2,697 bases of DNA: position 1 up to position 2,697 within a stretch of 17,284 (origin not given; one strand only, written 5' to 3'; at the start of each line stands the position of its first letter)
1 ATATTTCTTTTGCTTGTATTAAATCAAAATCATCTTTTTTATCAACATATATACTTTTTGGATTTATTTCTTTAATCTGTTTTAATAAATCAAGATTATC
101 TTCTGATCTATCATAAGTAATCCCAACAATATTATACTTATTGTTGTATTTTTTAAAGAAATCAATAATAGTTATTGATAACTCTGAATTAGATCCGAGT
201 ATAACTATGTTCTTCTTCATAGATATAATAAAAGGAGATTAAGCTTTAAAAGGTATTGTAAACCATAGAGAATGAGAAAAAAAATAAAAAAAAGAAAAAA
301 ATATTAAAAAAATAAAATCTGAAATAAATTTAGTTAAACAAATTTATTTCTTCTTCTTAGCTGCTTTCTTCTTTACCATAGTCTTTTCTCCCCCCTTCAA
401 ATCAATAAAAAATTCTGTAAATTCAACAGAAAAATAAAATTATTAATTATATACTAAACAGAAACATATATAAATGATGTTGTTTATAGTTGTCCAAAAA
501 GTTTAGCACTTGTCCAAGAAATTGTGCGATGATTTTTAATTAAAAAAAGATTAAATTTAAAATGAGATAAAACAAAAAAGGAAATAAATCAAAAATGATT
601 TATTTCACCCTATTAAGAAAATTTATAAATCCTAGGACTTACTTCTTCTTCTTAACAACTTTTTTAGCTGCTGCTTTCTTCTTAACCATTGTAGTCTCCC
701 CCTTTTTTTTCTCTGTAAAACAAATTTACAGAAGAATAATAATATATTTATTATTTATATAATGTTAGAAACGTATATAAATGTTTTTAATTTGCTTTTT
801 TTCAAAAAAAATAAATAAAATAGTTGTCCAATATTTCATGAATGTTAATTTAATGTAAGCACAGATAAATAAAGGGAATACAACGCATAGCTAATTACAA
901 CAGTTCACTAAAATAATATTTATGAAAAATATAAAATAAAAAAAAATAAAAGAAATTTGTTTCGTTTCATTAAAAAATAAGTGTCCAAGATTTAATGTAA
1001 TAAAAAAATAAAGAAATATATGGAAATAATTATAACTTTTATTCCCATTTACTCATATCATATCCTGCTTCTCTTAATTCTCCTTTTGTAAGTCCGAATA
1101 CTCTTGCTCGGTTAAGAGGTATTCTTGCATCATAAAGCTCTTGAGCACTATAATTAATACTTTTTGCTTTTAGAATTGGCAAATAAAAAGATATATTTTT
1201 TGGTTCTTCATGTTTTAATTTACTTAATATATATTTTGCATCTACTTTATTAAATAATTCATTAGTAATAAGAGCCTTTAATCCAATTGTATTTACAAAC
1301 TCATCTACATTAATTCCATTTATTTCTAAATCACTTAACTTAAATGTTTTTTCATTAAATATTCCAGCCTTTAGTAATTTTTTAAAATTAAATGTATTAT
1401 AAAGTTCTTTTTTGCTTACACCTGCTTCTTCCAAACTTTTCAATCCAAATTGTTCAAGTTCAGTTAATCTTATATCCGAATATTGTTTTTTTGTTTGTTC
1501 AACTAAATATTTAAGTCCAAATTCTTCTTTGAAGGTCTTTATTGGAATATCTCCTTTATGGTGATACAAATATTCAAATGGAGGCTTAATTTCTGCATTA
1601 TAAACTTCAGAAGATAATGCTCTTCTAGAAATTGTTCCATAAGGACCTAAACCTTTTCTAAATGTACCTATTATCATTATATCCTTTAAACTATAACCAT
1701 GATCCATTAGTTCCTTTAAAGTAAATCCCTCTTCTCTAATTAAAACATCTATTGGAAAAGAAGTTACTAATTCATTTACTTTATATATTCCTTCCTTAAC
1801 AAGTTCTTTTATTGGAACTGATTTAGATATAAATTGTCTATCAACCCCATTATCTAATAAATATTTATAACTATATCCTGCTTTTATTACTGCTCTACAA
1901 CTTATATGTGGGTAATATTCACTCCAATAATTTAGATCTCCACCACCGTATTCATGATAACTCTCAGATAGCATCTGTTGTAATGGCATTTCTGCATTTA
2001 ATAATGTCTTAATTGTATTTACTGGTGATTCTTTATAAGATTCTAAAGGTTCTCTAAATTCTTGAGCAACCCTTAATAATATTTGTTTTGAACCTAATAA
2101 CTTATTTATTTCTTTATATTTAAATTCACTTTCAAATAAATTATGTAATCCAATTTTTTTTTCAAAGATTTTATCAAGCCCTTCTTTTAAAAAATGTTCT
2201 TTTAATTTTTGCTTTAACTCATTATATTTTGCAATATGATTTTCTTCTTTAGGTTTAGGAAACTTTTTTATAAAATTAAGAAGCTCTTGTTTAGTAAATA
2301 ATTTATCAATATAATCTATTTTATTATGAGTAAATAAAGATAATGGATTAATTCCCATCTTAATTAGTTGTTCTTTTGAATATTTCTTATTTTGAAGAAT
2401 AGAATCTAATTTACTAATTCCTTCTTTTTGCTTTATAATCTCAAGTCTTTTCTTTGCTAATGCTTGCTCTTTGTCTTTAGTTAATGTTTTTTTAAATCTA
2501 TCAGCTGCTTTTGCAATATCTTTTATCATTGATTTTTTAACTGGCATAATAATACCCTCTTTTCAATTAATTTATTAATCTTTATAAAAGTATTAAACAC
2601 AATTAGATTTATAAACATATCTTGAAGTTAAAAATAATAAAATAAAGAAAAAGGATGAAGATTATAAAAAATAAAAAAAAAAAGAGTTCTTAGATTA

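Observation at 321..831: Two paralogous stand-alone mini-genes with a consensus TATA box, UTR hairpin, G-run SD, poly-lysine micro-ORF and hairpin/oligo-T terminator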

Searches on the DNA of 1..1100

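Call 45: search_rna_families(source=window, start=1, end=1100, threshold=evalue, max_evalue=1)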
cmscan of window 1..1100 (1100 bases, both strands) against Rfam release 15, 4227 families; matches with E-value up to 1: 0.
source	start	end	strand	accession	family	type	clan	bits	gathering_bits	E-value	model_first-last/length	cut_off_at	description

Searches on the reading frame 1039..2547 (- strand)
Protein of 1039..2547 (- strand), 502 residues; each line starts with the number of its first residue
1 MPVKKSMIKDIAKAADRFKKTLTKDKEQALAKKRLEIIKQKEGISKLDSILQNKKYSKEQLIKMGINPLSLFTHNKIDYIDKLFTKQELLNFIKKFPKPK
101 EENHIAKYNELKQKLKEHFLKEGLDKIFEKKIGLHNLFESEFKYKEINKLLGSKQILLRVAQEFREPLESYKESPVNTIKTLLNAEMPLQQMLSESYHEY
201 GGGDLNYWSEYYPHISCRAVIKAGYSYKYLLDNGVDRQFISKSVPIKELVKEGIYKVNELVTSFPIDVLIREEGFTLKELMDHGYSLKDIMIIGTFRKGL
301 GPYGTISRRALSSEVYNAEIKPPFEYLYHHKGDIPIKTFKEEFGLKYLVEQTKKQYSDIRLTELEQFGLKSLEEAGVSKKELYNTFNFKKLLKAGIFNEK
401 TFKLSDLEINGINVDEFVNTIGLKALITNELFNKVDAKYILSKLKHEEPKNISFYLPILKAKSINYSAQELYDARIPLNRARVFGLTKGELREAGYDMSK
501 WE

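Call 6: search_protein_families(library=pfam, proteins=[window:1039-2547:-])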
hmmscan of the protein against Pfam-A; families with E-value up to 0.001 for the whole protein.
window:1039-2547:- (502 aa): 1 family
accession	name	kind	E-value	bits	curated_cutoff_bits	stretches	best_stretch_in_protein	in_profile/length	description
PF25296.1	Decapeptide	-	5e-12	46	45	0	461-498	17-54/74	Decapeptide repeat region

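Call 13: find_encoding_contigs(protein=window:1039-2547:-, flank=10000, max_places=6)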
Protein window:1039-2547:- (502 aa): 1 contig read that carries it; 1 place shown.
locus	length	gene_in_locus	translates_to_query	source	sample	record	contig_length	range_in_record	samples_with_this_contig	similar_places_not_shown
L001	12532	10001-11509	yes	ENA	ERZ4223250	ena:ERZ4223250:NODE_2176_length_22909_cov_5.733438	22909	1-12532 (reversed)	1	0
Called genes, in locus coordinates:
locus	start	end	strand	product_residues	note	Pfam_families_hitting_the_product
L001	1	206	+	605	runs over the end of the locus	PF04566:RNA_pol_Rpb2_4, PF04567:RNA_pol_Rpb2_5, PF00562:RNA_pol_Rpb2_6, PF04560:RNA_pol_Rpb2_7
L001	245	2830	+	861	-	PF04997:RNA_pol_Rpb1_1, PF00623:RNA_pol_Rpb1_2, PF04983:RNA_pol_Rpb1_3, PF05000:RNA_pol_Rpb1_4, PF04998:RNA_pol_Rpb1_5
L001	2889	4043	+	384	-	PF04998:RNA_pol_Rpb1_5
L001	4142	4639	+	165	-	PF01248:Ribosomal_L7Ae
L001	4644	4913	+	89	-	-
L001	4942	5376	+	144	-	PF00164:Ribosom_S12_S23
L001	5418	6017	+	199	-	PF00177:Ribosomal_S7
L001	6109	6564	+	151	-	-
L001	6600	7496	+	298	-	-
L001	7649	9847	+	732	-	PF00009:GTP_EFTU, PF01926:MMR_HSR1 (faint), PF22042:EF-G_D2, PF03144:GTP_EFTU_D2, PF14492:EFG_III, PF03764:EFG_IV, PF00679:EFG_C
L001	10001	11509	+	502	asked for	PF25296:Decapeptide (faint)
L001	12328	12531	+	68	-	?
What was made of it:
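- Checked: No gene is called in this interval in the source annotation (call 13).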
